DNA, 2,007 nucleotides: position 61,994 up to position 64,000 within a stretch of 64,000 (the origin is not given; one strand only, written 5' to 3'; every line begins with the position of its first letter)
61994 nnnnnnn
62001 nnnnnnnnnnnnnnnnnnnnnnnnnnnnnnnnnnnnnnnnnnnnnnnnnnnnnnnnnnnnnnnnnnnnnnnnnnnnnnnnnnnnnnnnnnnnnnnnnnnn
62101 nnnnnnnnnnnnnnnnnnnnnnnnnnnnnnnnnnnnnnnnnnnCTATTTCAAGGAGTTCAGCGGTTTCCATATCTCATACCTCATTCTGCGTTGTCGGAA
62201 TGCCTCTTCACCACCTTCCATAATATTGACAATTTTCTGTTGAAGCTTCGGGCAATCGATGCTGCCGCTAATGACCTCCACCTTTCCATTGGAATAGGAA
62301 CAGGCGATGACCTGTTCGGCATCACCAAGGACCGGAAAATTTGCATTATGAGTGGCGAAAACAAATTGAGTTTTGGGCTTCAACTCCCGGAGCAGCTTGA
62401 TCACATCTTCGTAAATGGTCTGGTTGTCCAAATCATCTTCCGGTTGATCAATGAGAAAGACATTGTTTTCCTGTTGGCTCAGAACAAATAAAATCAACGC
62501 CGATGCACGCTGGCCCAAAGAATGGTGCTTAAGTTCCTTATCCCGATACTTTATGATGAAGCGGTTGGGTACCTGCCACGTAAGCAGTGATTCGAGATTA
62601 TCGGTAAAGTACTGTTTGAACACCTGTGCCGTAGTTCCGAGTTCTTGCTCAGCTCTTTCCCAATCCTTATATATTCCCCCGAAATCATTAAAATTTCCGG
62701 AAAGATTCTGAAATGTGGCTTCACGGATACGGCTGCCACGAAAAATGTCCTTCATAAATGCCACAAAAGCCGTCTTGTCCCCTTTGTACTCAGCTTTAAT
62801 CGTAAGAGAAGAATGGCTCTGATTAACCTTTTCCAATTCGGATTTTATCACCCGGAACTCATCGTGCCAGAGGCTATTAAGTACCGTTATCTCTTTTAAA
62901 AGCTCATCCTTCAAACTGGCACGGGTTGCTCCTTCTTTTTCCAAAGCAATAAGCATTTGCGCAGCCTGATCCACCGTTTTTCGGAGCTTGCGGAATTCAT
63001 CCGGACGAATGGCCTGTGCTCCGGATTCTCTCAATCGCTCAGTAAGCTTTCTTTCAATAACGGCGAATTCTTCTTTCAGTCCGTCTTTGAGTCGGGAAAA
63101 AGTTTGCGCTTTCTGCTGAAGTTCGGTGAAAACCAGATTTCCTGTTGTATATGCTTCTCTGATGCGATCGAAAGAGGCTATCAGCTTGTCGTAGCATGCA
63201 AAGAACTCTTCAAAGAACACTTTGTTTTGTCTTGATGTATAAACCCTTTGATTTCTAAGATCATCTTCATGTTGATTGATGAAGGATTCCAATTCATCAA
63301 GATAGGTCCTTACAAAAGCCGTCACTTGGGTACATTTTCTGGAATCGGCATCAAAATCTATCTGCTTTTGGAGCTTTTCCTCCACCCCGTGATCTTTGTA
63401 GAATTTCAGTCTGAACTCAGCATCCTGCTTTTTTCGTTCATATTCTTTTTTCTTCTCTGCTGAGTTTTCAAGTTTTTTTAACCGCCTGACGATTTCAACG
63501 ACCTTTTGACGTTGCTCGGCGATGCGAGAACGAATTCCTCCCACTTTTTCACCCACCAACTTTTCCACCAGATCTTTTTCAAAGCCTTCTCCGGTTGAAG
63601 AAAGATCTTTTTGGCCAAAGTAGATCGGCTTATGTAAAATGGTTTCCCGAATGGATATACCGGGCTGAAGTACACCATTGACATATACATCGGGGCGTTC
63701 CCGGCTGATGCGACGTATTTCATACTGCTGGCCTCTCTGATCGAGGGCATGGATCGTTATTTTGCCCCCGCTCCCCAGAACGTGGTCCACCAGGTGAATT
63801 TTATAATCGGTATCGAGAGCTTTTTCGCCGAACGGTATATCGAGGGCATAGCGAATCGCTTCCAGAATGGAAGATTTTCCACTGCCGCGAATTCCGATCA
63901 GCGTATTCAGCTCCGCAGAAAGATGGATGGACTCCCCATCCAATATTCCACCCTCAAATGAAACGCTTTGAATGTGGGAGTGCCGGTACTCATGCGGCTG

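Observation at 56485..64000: tRNA-Arg-flanked, overlap-coupled five-gene operon (SMC-like ATPase, Schlafen/AlbA_2-HATPase, RapA-like SNF2, two orphans): candidate uncharacterised defence system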

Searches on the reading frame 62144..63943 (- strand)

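Call 3: search_protein_families(library=pfam, proteins=[window:62144-63943:-], max_evalue=0.01)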
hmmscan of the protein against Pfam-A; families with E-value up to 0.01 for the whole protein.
window:62144-63943:- (599 aa): 4 families
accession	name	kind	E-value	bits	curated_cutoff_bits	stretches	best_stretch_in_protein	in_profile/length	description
PF13304.12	AAA_21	-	8.9e-12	46.1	27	2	12-249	1-220/304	AAA domain, putative AbiEii toxin, Type IV TA system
PF02463.25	SMC_N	-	3.9e-08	33.4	40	1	6-35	20-49/220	RecF/RecN/SMC N terminal domain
PF13175.12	AAA_15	-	0.00015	21.9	32.1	1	4-534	17-371/374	AAA ATPase domain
PF13555.12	AAA_29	-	0.0091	16.2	27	0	2-34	13-46/61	P-loop containing region of AAA domain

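Call 4: search_protein_families(library=padloc, proteins=[window:62144-63943:-], max_evalue=0.01)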
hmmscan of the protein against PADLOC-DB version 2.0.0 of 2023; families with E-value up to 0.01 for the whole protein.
window:62144-63943:- (599 aa): 33 families (the best 25 are shown)
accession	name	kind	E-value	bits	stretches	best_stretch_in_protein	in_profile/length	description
PDLC02208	Ppl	-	2.1e-24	83.7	2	431-588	728-891/894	-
PDLC04135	mad3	-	4.2e-13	47.6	1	3-559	15-349/374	mads_3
PDLC03859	LmuB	-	1.4e-10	39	2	138-536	185-588/611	-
PDLC04164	AriA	-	5.1e-10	37.3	1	470-542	168-241/253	-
PDLC02980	AriA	-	1.1e-09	36.7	1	12-534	1-300/304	-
PDLC04678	PDC-M49A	-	1.2e-09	35.1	1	475-577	550-653/681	-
PDLC00102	GajA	-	1.2e-06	25.3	1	4-53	17-66/532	AAA ATPase domain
PDLC00278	PtuA1|PtuA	-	1.4e-06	25.9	1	5-35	18-48/436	AAA ATPase domain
PDLC00099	GajA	-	4.8e-06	23.8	1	6-35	25-54/626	AAA ATPase domain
PDLC04168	GajA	-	5.2e-06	23.4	1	7-47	21-61/570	-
PDLC04679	PDC-M49A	-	5.4e-06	23.4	1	482-554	418-490/541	-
PDLC04177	HEC-01A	-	3.3e-05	21.1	0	3-31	20-47/393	-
PDLC00298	PtuA1|PtuA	-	3.4e-05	21.1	1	5-34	18-47/423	AAA ATPase domain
PDLC04140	mad8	-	6.2e-05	20.7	1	14-186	31-150/314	mads_8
PDLC04541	PDC-M25A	-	7.2e-05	20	1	6-34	18-45/380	-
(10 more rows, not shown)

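Call 5: search_protein_families(library=ncbifam, proteins=[window:62144-63943:-], max_evalue=0.01)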
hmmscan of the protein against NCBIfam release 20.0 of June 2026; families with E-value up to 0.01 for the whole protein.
window:62144-63943:- (599 aa): 13 families
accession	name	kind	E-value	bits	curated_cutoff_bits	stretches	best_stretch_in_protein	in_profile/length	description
NF045780.1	TrlF_fam_ATP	equivalog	2.9e-118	397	350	1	2-589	301-943/944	TrlF family AAA-like ATPase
NF045781.1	Spaf1101_AAA_ATP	equivalog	3.6e-35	121.6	475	2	240-590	493-833/836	Spaf_1101 family AAA-like ATPase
NF042955.1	Ppl_antiphage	equivalog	3.6e-31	107.9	1000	2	436-588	724-881/882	anti-phage protein Ppl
NF040873.1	AztA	equivalog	2.6e-06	27.1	220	1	465-535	111-180/191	zinc ABC transporter ATP-binding protein AztA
NF008409.0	PRK11231.1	equivalog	2.5e-05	23.7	375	1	460-530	125-193/255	Fe(3+) dicitrate ABC transporter ATP-binding protein FecE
NF011630.0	PRK15056.1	equivalog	0.00015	21.1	393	0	464-533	133-201/274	manganese/iron ABC transporter ATP-binding protein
NF041035.1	Rad50_Halo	equivalog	0.0012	17.4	1000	1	7-83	20-90/883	DNA double-strand break repair ATPase Rad50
TIGR00611.2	recf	equivalog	0.0023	17.2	172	1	5-33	16-44/339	DNA replication/repair protein RecF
TIGR01166.1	cbiO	subfamily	0.0024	17.4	211.8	0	464-535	118-188/190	cobalt ABC transporter, ATP-binding protein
TIGR00972.1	3a0107s01c2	equivalog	0.0024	17.2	343.2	0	492-535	162-204/248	phosphate ABC transporter ATP-binding protein PstB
TIGR03608.1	L_ocin_972_ABC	subfamily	0.0025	17.3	254.85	0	491-535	151-195/206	putative bacteriocin export ABC transporter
TIGR02211.1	LolD_lipo_ex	equivalog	0.0035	16.9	307.75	0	475-536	143-204/221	lipoprotein-releasing ABC transporter ATP-binding protein LolD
NF053840.1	MnTportMntADein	equivalog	0.0074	15.9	400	0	464-532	124-191/240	manganese ABC transporter ATP-binding protein MntA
